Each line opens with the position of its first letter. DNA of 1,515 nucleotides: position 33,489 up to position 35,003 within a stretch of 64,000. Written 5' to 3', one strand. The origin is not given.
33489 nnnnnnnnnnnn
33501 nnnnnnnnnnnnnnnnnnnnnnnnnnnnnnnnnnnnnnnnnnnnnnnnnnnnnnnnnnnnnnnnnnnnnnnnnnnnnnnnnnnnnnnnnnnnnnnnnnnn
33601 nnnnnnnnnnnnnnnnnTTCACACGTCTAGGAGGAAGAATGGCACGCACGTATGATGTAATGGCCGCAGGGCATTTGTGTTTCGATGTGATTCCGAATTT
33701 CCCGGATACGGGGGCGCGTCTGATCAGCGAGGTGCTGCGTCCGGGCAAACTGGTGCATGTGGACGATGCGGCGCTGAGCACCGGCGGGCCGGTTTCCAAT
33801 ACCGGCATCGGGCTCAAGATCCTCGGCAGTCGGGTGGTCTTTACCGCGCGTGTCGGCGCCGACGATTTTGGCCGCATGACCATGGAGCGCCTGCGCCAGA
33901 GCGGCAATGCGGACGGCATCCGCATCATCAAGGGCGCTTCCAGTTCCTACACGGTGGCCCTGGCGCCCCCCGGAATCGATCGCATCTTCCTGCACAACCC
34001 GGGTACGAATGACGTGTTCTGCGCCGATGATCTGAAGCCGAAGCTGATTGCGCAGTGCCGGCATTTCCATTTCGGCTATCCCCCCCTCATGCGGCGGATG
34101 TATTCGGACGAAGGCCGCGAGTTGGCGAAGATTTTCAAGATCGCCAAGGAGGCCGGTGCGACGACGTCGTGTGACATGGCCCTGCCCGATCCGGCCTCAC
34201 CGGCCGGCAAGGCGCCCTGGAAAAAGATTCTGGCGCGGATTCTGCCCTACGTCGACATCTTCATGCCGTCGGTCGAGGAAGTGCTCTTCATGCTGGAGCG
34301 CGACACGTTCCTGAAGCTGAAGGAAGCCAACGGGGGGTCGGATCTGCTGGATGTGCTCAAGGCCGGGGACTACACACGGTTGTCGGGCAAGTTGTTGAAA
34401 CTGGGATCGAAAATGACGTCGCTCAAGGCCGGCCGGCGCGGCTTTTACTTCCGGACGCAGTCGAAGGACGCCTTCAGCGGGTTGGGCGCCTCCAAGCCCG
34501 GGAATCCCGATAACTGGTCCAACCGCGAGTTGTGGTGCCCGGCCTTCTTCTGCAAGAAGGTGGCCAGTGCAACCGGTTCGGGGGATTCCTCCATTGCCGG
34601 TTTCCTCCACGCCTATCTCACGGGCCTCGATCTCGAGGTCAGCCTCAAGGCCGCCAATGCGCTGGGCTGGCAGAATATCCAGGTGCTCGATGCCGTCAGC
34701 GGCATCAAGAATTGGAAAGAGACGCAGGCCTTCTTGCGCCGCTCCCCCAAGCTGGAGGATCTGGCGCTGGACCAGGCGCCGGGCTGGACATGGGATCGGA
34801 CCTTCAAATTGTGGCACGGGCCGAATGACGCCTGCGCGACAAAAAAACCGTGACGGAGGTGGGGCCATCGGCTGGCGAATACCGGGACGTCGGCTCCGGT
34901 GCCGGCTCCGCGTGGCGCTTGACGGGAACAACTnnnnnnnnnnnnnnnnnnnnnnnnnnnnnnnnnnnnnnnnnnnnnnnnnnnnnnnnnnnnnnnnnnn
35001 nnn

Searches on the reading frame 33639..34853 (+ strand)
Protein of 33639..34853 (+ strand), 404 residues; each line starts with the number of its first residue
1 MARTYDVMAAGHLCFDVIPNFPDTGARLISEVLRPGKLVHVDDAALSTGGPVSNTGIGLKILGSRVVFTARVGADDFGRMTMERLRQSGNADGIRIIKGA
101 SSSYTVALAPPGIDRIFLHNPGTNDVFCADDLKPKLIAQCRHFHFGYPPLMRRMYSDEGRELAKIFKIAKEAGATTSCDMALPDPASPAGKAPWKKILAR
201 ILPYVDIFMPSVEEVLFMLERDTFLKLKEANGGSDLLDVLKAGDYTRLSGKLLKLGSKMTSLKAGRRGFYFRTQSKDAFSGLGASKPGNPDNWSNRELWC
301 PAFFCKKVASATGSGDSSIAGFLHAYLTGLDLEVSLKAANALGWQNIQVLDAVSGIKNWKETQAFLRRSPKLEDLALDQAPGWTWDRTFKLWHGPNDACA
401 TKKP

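Call 18: search_protein_families(library=pfam, proteins=[window:33639-34853:+], max_evalue=0.001)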
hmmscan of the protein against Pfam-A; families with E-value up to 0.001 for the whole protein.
window:33639-34853:+ (404 aa): 1 family
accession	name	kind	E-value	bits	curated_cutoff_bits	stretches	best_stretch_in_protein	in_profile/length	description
PF00294.29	PfkB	-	1.7e-24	87.2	25.8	1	30-353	21-296/302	pfkB family carbohydrate kinase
